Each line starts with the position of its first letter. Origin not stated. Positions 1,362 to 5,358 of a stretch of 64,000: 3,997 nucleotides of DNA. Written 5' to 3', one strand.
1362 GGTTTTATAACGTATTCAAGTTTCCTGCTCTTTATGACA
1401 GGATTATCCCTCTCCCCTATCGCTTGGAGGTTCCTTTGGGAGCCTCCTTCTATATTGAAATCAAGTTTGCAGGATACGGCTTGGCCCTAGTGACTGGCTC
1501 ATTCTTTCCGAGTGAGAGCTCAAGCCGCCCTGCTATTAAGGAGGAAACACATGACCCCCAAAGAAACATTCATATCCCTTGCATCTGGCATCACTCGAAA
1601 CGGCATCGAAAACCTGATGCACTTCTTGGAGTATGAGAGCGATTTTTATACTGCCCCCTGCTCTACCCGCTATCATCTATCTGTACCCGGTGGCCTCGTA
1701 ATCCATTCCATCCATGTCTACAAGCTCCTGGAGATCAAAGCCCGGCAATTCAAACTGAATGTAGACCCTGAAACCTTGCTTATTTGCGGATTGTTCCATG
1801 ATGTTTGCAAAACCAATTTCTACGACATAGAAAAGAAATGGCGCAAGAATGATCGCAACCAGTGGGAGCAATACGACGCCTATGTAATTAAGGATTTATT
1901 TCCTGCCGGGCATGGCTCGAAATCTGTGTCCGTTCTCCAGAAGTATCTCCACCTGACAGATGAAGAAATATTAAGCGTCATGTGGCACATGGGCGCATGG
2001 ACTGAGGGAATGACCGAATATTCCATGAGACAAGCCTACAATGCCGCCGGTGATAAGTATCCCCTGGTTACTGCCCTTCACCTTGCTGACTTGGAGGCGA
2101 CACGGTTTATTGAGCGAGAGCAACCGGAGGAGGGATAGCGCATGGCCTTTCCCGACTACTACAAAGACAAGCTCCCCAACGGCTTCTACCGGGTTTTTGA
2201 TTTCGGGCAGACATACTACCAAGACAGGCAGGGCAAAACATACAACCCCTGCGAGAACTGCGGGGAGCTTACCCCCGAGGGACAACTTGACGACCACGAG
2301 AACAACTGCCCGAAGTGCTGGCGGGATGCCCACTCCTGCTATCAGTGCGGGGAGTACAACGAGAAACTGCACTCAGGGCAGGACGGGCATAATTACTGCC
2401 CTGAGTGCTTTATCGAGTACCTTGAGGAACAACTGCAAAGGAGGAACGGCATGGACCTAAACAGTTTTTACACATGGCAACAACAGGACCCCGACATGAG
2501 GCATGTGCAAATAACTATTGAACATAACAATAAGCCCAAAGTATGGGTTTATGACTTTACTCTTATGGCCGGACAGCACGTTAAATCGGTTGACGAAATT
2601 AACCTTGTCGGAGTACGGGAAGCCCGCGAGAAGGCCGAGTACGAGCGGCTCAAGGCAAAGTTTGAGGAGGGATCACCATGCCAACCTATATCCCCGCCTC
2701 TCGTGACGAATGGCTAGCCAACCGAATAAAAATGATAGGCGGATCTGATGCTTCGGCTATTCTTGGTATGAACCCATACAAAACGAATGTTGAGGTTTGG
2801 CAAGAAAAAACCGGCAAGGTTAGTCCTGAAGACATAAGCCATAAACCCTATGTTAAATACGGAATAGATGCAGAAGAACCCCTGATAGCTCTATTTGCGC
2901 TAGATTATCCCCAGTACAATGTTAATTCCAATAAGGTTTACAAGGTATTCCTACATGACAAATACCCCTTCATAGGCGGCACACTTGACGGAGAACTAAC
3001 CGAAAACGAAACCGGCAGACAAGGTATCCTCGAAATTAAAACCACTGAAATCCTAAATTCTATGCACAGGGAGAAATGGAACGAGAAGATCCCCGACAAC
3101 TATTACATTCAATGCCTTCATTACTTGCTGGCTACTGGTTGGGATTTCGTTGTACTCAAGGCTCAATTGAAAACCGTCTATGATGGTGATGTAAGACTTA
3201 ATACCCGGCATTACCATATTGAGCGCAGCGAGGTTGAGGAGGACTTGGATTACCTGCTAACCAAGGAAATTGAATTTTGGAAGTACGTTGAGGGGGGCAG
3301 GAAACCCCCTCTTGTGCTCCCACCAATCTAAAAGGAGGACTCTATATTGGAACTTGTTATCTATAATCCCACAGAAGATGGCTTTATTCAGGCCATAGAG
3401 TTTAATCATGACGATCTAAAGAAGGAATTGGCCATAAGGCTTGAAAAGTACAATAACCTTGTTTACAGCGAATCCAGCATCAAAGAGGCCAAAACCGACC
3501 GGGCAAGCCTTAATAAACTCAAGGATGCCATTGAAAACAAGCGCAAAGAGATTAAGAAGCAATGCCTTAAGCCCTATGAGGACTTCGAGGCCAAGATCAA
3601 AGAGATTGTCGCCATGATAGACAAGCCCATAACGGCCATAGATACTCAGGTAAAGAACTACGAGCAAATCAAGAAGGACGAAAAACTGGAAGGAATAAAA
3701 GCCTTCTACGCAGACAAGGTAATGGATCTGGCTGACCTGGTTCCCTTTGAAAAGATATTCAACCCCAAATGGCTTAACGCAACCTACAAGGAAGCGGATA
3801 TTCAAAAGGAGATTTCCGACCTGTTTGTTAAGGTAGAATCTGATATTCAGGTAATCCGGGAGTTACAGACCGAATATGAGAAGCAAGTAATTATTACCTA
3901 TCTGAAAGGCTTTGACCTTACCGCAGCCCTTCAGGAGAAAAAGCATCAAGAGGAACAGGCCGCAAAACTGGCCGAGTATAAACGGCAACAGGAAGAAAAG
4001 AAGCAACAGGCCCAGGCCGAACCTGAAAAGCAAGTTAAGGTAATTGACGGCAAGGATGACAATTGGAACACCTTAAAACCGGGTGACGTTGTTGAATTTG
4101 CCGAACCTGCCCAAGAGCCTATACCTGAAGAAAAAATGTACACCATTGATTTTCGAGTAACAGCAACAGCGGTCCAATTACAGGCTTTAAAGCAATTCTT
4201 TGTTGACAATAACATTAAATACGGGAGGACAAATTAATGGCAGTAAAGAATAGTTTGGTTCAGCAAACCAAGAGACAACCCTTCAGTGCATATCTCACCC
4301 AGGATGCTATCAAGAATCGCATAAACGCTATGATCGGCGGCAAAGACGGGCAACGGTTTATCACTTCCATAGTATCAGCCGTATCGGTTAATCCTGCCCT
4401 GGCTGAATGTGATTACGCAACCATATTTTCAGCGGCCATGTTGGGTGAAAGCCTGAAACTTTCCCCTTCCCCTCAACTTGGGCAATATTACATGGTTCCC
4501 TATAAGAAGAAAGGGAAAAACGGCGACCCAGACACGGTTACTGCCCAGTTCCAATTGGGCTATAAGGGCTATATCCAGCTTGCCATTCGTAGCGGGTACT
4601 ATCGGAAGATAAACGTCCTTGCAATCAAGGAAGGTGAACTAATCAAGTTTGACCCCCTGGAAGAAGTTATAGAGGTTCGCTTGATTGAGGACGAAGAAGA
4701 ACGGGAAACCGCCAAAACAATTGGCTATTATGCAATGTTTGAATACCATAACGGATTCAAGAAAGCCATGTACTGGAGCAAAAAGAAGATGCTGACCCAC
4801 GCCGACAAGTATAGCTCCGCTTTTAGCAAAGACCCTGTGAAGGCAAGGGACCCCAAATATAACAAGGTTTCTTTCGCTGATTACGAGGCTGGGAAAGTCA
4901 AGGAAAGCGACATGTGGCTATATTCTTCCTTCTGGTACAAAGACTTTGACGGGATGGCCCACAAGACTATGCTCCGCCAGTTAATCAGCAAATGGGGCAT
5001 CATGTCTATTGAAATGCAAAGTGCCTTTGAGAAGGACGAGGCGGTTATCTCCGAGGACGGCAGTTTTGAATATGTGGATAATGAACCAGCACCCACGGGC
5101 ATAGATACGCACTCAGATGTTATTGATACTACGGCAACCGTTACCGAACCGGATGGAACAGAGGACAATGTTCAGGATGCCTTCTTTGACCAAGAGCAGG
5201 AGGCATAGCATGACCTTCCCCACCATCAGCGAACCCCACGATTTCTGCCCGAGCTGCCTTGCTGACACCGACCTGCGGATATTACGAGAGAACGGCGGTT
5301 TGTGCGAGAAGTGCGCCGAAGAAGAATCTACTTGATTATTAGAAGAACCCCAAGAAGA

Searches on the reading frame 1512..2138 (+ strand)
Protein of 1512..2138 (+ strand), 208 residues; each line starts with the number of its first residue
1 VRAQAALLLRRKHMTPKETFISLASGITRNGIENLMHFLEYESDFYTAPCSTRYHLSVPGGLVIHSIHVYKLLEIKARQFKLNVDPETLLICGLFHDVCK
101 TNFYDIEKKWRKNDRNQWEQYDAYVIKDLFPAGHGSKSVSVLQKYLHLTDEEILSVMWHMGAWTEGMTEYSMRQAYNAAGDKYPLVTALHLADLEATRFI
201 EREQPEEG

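Call 29: search_protein_families(library=pfam, proteins=[window:1512-2138:+], max_evalue=0.001)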
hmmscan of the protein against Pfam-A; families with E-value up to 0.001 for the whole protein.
window:1512-2138:+ (208 aa): 1 family
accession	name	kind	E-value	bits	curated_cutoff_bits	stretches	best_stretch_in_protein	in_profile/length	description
PF01966.28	HD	-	7.6e-09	36.3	22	1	63-193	2-111/116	HD domain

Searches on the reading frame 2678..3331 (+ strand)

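Call 29: search_protein_families(library=pfam, proteins=[window:2678-3331:+], max_evalue=0.001)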
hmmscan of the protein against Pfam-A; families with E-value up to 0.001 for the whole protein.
window:2678-3331:+ (217 aa): 1 family
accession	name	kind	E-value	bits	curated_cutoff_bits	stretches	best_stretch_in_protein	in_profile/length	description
PF09588.16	YqaJ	-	7.7e-29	101.3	22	1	11-155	1-149/150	YqaJ-like viral recombinase domain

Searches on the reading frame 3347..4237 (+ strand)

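Call 29: search_protein_families(library=pfam, proteins=[window:3347-4237:+], max_evalue=0.001)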
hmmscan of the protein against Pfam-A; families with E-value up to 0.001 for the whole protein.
window:3347-4237:+ (296 aa): 1 family
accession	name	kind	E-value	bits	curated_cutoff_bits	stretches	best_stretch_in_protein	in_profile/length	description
PF07083.16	DUF1351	-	5.7e-33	114.9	27.8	1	16-203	10-194/210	Protein of unknown function (DUF1351)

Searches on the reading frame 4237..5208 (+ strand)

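Call 29: search_protein_families(library=pfam, proteins=[window:4237-5208:+], max_evalue=0.001)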
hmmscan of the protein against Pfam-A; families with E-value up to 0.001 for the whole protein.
window:4237-5208:+ (323 aa): 1 family
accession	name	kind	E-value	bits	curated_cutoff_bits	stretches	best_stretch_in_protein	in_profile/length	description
PF03837.19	RecT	-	3.9e-39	134.7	24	1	40-271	2-188/198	RecT family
